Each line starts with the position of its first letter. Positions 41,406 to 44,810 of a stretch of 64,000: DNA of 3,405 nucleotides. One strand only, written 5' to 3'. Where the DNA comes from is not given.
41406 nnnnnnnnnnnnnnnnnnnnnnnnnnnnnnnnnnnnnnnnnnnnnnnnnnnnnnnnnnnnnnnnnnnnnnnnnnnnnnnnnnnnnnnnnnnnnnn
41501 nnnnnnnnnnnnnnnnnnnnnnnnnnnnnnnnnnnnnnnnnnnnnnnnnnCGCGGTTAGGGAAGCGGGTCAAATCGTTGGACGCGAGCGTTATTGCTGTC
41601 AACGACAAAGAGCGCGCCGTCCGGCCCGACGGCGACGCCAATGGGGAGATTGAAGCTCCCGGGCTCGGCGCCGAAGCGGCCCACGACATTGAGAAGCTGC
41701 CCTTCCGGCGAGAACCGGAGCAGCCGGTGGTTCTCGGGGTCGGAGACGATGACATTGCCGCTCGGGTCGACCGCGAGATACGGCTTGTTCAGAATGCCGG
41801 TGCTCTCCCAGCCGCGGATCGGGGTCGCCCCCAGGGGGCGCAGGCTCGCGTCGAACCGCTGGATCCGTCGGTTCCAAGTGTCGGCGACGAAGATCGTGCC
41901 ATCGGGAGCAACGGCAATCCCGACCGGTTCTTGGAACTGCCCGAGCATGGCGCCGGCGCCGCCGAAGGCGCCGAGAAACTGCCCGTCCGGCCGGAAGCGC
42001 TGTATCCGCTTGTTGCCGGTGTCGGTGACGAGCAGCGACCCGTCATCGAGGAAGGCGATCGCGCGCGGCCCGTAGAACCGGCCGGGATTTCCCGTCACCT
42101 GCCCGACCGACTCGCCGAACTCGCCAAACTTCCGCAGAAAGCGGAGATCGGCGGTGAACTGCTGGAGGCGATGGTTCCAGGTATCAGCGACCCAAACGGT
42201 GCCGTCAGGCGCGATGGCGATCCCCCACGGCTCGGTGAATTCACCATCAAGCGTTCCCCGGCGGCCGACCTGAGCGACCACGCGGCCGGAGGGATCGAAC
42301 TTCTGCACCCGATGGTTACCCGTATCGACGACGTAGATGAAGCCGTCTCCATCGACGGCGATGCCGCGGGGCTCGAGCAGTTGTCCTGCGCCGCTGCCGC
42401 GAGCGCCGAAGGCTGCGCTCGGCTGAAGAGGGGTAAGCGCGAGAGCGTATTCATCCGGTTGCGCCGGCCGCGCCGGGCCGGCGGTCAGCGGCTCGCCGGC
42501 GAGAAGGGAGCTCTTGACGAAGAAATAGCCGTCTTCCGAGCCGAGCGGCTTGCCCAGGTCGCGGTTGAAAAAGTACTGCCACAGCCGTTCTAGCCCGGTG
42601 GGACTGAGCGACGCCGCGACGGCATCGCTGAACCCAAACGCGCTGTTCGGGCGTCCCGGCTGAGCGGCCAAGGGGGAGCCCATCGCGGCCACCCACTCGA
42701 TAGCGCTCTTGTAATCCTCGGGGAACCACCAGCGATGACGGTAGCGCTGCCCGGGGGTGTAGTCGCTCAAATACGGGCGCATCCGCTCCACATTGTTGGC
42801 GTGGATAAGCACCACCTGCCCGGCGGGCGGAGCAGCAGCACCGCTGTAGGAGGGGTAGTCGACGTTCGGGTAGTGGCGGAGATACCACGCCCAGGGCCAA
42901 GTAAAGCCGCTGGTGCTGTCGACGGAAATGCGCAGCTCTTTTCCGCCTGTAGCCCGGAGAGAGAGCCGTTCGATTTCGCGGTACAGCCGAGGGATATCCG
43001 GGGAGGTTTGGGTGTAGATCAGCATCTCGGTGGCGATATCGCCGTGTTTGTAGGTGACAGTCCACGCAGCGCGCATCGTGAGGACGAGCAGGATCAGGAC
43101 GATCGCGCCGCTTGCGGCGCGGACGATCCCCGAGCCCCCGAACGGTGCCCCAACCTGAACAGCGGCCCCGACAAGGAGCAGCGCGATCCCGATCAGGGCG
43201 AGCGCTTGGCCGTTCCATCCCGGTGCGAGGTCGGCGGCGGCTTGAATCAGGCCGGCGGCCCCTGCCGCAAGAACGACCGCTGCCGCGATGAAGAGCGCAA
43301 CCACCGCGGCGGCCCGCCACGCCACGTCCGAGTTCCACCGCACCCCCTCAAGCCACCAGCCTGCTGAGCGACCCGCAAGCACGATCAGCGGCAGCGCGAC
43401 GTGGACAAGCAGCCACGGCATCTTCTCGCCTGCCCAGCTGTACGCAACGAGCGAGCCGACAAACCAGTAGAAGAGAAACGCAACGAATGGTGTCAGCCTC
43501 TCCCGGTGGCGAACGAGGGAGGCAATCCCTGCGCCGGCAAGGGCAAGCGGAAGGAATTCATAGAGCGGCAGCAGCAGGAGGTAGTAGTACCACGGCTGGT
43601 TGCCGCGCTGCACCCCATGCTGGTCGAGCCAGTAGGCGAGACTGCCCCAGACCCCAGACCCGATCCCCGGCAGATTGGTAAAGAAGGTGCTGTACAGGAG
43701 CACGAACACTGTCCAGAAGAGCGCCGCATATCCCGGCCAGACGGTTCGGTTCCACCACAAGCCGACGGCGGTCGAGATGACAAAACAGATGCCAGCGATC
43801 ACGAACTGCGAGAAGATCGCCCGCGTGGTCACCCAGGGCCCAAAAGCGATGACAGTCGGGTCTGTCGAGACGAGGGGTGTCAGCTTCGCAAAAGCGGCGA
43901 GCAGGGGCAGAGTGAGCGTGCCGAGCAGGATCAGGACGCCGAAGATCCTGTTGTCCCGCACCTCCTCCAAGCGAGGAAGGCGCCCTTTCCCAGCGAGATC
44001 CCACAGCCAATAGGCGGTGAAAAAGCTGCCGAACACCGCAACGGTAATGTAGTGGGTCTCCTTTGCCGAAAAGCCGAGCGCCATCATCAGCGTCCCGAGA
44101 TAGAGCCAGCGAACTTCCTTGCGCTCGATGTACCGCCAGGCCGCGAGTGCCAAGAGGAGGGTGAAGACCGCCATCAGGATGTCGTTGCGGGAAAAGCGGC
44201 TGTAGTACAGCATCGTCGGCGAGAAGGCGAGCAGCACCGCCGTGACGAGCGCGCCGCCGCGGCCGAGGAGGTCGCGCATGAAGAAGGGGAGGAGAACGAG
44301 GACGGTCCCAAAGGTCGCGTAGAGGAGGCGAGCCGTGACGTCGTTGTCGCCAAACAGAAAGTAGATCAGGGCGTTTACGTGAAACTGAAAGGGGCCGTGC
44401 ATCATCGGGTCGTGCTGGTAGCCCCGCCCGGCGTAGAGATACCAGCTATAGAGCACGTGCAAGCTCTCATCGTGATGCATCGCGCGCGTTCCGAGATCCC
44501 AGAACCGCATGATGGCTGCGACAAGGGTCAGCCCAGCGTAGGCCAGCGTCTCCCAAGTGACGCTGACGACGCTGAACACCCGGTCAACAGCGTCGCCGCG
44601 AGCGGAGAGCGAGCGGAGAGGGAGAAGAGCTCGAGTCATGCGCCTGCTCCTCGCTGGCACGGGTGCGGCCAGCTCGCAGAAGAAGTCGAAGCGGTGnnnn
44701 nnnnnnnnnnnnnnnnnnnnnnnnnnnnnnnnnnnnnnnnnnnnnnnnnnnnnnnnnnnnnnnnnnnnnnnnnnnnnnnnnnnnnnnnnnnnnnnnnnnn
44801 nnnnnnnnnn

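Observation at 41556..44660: GT-C protein with a HHDESLH first-loop motif fused to a six-bladed NHL propeller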

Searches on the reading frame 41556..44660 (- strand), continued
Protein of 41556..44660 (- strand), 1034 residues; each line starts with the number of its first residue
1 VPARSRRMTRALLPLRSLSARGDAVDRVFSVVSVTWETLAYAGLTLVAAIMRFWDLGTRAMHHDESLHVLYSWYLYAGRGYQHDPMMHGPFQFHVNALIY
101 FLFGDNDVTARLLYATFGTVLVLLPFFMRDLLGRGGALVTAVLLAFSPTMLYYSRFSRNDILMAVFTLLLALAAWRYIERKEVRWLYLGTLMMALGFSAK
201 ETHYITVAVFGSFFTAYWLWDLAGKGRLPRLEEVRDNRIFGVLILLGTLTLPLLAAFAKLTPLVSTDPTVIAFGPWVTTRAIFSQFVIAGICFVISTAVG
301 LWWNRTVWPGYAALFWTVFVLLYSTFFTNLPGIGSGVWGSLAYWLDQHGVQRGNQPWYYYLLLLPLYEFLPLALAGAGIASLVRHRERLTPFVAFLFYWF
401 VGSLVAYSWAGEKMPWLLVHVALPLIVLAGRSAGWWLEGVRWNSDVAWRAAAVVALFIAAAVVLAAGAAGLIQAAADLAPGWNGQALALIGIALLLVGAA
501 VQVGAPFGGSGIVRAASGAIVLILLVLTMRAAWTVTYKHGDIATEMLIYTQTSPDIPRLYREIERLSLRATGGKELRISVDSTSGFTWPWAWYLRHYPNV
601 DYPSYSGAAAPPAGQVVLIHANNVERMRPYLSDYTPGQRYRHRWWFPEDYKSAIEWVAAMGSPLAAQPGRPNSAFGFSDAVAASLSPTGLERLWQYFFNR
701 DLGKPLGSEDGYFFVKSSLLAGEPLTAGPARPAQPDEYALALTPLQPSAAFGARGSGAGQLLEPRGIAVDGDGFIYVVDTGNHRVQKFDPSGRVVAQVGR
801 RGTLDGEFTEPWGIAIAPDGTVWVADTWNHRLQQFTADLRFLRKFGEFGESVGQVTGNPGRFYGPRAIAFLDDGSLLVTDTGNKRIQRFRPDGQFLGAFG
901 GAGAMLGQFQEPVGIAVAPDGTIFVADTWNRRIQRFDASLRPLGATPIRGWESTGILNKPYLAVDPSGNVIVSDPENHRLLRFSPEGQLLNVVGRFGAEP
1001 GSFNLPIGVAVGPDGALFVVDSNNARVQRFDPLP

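Call 28: find_encoding_contigs(protein=P0014, flank=10000, max_places=1)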
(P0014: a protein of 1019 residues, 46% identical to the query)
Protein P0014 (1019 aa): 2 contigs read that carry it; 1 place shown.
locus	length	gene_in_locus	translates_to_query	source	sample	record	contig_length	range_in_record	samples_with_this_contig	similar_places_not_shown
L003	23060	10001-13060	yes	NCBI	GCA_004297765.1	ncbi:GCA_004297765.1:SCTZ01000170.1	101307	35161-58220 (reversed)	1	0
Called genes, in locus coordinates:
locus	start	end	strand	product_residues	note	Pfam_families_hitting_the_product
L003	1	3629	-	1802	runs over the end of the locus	PF25778:DUF7948, PF06739:SBBP, PF02369:Big_1, PF09134:Invasin_D3, PF00801:PKD, PF18911:PKD_4, PF13860:FlgD_ig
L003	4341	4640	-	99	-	-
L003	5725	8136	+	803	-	PF10060:DUF2298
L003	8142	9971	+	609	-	PF13231:PMT_2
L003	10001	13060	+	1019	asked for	PF13231:PMT_2, PF06739:SBBP (faint), PF25021:TEN_NHL (faint), PF01436:NHL, PF08450:SGL (weak), PF01436:NHL, PF17170:DUF5128 (weak), PF01436:NHL (weak)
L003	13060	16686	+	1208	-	PF13231:PMT_2, PF07691:PA14, PF25021:TEN_NHL (faint), PF08450:SGL (faint), PF13449:Phytase-like (faint), PF17170:DUF5128 (faint), PF24684:Vgb_lyase (weak), PF01436:NHL, +1 more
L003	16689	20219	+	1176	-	PF13231:PMT_2, PF07691:PA14, PF08450:SGL (faint), PF13449:Phytase-like (faint), PF17170:DUF5128 (faint), PF25021:TEN_NHL (faint), PF01436:NHL (weak)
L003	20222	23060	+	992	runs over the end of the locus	PF02366:PMT (weak), PF13231:PMT_2, PF07691:PA14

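Call 40: predict_structure(alignment_id=A1)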
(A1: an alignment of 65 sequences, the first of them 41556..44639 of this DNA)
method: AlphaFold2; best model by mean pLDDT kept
length: 1027 residues; sequences in the alignment: 65
mean_pLDDT: 88.4   pTM: 0.74
mean pLDDT of the five models: 88.4, 87.9, 87.9, 86.8, 86.5
residues with pLDDT >= 90: 631; 70-90: 323; 50-70: 49; < 50: 24
segments of 3 or more residues with pLDDT < 50: 1-16, 722-727
pLDDT, mean of each block of 10 residues (from residue 1): 39 48 70 95 94 88 93 83 95 97 97 98 95 98 94 96 98 96 98 94 98 93 93 97 93 81 76 84 96 97 98 94 87 83 58 84 96 89 94 94 77 97 93 75 90 91 76 72 94 91 86 93 93 83 87 95 90 87 94 82 84 88 89 90 79 84 77 85 82 78 93 67 51 90 93 94 97 96 96 95 95 96 96 96 81 92 96 95 94 87 94 96 91 93 66 91 92 93 91 90 96 95 92
secondary structure, 60 per line:
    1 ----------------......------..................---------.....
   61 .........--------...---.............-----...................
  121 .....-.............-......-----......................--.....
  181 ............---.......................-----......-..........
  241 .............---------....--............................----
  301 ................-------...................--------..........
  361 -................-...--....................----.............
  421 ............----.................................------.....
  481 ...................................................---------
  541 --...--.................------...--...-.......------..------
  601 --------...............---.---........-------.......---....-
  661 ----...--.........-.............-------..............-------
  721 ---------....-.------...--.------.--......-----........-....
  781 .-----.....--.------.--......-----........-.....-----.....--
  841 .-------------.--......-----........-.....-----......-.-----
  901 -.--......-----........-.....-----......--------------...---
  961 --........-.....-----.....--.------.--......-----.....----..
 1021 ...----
elements in order (helices of 4 or more, strands of 3 or more residues): H17-22 H29-46 H56-69 H84-96 H102-125 H127-139 H141-146 H152-173 H176-192 H196-218 H224-229 H231-253 E263-266 E269-272 H273-296 H301-316 H324-342 H351-360 H362-377 H384-403 H408-432 H437-469 H476-531 E543-545 H548-564 E571-573 H580-586 E609-613 H614-623 E631-638 H646-652 H656-659 H670-678 H680-692 E700-709 H710-713 H730-733 E742-744 E757-762 E768-772 E777-781 E787-791 E804-809 E815-819 E824-828 E834-838 E858-863 E869-873 E878-882 E888-893 E905-910 E916-920 E925-929 E935-940 E955-957 E963-967 E972-976 E982-986 E999-1004 E1010-1014 E1019-1023

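Call 44: fold_search(model_id=the predicted structure, library=pdb)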
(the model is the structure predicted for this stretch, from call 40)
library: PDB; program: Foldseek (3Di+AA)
matches with E <= 10: 527; with E <= 0.001: 319
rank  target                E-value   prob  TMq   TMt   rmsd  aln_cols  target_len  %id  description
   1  6d69                  3.2e-23  1.00  0.26  0.89   6.1       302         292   36  Crystal Structure of the NHL Repeat Region of D. melanogaster Thin (released 2019-04-24)
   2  6xg7                  5.9e-23  1.00  0.26  0.90   3.4       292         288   37  1.3 A Resolution Structure of the of the NHL Repeat Region of D. melanogaster Thin (released 2020-12-16)
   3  6fpt_B                1.5e-22  1.00  0.26  0.67   3.0       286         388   38  Crystal structure of Danio rerio Lin41 filamin-NHL domains (released 2018-05-09)
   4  6fq3_A                1.7e-22  1.00  0.25  0.66   3.6       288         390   38  Crystal structure of Danio rerio Lin41 filamin-NHL domains in complex with lin-29A 5'UTR 13mer RNA (released 2018-05-09)
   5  7qrx_A                3.1e-22  1.00  0.26  0.91   3.5       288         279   38  Crystal structure of NHL domain of TRIM71 (released 2022-05-04)
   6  9jur                  4.5e-22  1.00  0.26  0.92   3.5       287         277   37  Crystal Structure of NHL domain of human E3 ubiquitin-protein ligase TRIM71 (released 2025-04-30)
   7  6fpt_A                1.0e-21  1.00  0.26  0.67  17.2       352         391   32  Crystal structure of Danio rerio Lin41 filamin-NHL domains (released 2018-05-09)
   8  8j72_B                1.1e-21  1.00  0.25  0.90   3.7       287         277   39  Crystal structure of mammalian Trim71 in complex with lncRNA Trincr1 (released 2024-03-06)
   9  8j72_A                7.5e-21  1.00  0.25  0.90   3.7       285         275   38  Crystal structure of mammalian Trim71 in complex with lncRNA Trincr1 (released 2024-03-06)
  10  7qrv_B                5.1e-19  1.00  0.25  0.91   3.5       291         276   28  Crystal structure of NHL domain of TRIM2 (full C-terminal) (released 2022-05-04)
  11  7qrv_D                1.5e-18  1.00  0.25  0.89   3.4       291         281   28  Crystal structure of NHL domain of TRIM2 (full C-terminal) (released 2022-05-04)
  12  7qrv_A                1.5e-18  1.00  0.25  0.90   3.5       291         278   28  Crystal structure of NHL domain of TRIM2 (full C-terminal) (released 2022-05-04)
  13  7b2r_B                2.2e-18  1.00  0.25  0.91   3.5       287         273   28  Crystal structure of NHL domain of TRIM2 (released 2021-01-13)
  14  7qrw                  2.2e-18  1.00  0.25  0.91   3.5       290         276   29  Crystal structure of NHL domain of TRIM3 (released 2022-05-04)
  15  7b96_A                2.5e-18  1.00  0.25  0.90   3.8       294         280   27  NHL domain of human TRIM2 (released 2022-01-12)
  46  1rwi_A                1.7e-11  1.00  0.22  0.80   4.0       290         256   24  Extracellular domain of Mycobacterium tuberculosis PknD (released 2004-04-27)
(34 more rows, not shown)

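Call 98: find_encoding_contigs(protein=P0099, flank=10000, max_places=1)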
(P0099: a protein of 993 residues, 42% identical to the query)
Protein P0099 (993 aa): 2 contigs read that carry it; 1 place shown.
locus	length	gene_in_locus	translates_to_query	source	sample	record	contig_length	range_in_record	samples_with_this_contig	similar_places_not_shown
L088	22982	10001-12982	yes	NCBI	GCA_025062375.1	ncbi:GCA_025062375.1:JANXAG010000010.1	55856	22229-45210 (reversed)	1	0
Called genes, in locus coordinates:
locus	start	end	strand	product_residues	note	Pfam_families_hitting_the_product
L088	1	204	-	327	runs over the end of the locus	PF01656:CbiA (faint), PF02374:ArsA_ATPase, PF10609:ParA (faint), PF13614:AAA_31 (weak)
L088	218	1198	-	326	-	PF01656:CbiA, PF02374:ArsA_ATPase, PF10609:ParA (faint), PF13614:AAA_31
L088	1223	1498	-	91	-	PF25952:DUF7990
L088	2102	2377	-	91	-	PF25952:DUF7990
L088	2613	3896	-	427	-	PF00079:Serpin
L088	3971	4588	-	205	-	PF02698:DUF218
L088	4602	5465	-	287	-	PF16881:LIAS_N, PF04055:Radical_SAM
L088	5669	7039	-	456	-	PF00890:FAD_binding_2 (weak), PF01134:GIDA, PF01266:DAO (faint), PF07992:Pyr_redox_2, PF12831:FAD_oxidored, PF13450:NAD_binding_8, PF00070:Pyr_redox, PF02852:Pyr_redox_dim, +3 more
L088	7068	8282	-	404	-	PF13485:Peptidase_MA_2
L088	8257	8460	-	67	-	PF03966:Trm112p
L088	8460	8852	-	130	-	PF04519:Bactofilin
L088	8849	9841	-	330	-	PF01551:Peptidase_M23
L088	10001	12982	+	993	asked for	PF02366:PMT, PF13231:PMT_2, PF13449:Phytase-like (faint), PF25021:TEN_NHL (faint), PF01436:NHL, PF01436:NHL, PF08450:SGL (weak), PF01436:NHL (weak), +4 more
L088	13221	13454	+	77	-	-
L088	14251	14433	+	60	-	PF07561:DUF1540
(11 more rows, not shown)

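Call 99: find_encoding_contigs(protein=P0036, flank=10000, max_places=1)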
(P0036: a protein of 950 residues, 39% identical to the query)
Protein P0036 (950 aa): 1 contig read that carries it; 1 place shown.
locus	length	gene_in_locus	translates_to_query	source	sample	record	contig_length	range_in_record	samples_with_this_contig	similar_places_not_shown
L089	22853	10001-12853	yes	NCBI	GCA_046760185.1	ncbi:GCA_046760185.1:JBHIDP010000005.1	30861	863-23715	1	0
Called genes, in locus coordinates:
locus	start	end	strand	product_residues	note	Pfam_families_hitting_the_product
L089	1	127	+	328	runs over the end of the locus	?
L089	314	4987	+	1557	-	PF13231:PMT_2, PF10060:DUF2298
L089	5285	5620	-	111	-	-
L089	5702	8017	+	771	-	PF10060:DUF2298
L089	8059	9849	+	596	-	PF13231:PMT_2 (weak)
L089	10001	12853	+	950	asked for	PF13231:PMT_2, PF06739:SBBP (faint), PF13449:Phytase-like (faint), PF25021:TEN_NHL (faint), PF01436:NHL, PF08450:SGL (faint), PF17170:DUF5128, PF01436:NHL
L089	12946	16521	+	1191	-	PF13231:PMT_2, PF07691:PA14, PF08450:SGL (faint), PF17170:DUF5128 (faint), PF24684:Vgb_lyase (faint), PF01436:NHL (weak), PF06739:SBBP (faint), PF01436:NHL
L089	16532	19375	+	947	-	PF13231:PMT_2, PF07691:PA14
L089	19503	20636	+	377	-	PF08442:ATP-grasp_2, PF13549:ATP-grasp_5, PF24948:Citrate_synth_N, PF00549:Ligase_CoA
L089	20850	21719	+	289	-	PF02629:CoA_binding, PF13607:Succ_CoA_lig, PF00549:Ligase_CoA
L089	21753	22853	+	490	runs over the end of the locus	PF01743:PolyA_pol, PF12627:PolyA_pol_RNAbd, PF01966:HD, PF13735:tRNA_NucTran2_2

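Call 102: find_encoding_contigs(protein=P0001, flank=1000, max_places=2)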
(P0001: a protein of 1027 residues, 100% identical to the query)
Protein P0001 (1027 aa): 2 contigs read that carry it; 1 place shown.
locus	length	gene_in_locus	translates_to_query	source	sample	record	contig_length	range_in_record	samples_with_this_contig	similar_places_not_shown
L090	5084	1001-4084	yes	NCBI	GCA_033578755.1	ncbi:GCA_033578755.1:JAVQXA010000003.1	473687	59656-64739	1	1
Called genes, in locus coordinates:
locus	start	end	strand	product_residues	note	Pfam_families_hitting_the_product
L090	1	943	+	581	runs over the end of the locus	PF13231:PMT_2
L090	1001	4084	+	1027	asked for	PF13231:PMT_2, PF08450:SGL (faint), PF13449:Phytase-like (faint), PF25021:TEN_NHL (faint), PF01436:NHL, PF23500:DUF7133 (faint), PF24684:Vgb_lyase (faint), PF01436:NHL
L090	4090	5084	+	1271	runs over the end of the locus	PF13231:PMT_2, PF07691:PA14, PF01436:NHL (faint), PF08450:SGL (faint), PF17170:DUF5128 (faint)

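Call 107: search_protein_families(library=ncbifam, proteins=[L001:15883-16893:+], max_evalue=0.001)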
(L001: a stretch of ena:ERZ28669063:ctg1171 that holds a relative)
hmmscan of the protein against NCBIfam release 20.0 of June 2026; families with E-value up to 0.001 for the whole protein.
L001:15883-16893:+ (336 aa): 1 family
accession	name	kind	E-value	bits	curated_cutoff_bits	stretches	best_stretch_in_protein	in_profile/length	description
TIGR00374.1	TIGR00374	subfamily_domain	5.1e-18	65.5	43.2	1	12-298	2-298/323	flippase-like domain-containing protein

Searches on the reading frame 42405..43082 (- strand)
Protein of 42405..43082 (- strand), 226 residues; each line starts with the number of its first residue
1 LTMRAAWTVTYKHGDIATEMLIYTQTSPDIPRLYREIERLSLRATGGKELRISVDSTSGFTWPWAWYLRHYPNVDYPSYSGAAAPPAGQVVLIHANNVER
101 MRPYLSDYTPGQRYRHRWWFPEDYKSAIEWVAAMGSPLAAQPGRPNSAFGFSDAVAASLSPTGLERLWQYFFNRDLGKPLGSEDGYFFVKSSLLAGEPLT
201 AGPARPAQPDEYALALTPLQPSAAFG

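Call 101: search_protein_families(library=pfam, proteins=[window:42405-43082:-], max_evalue=10)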
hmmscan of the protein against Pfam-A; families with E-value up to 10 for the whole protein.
window:42405-43082:- (226 aa): 0 families
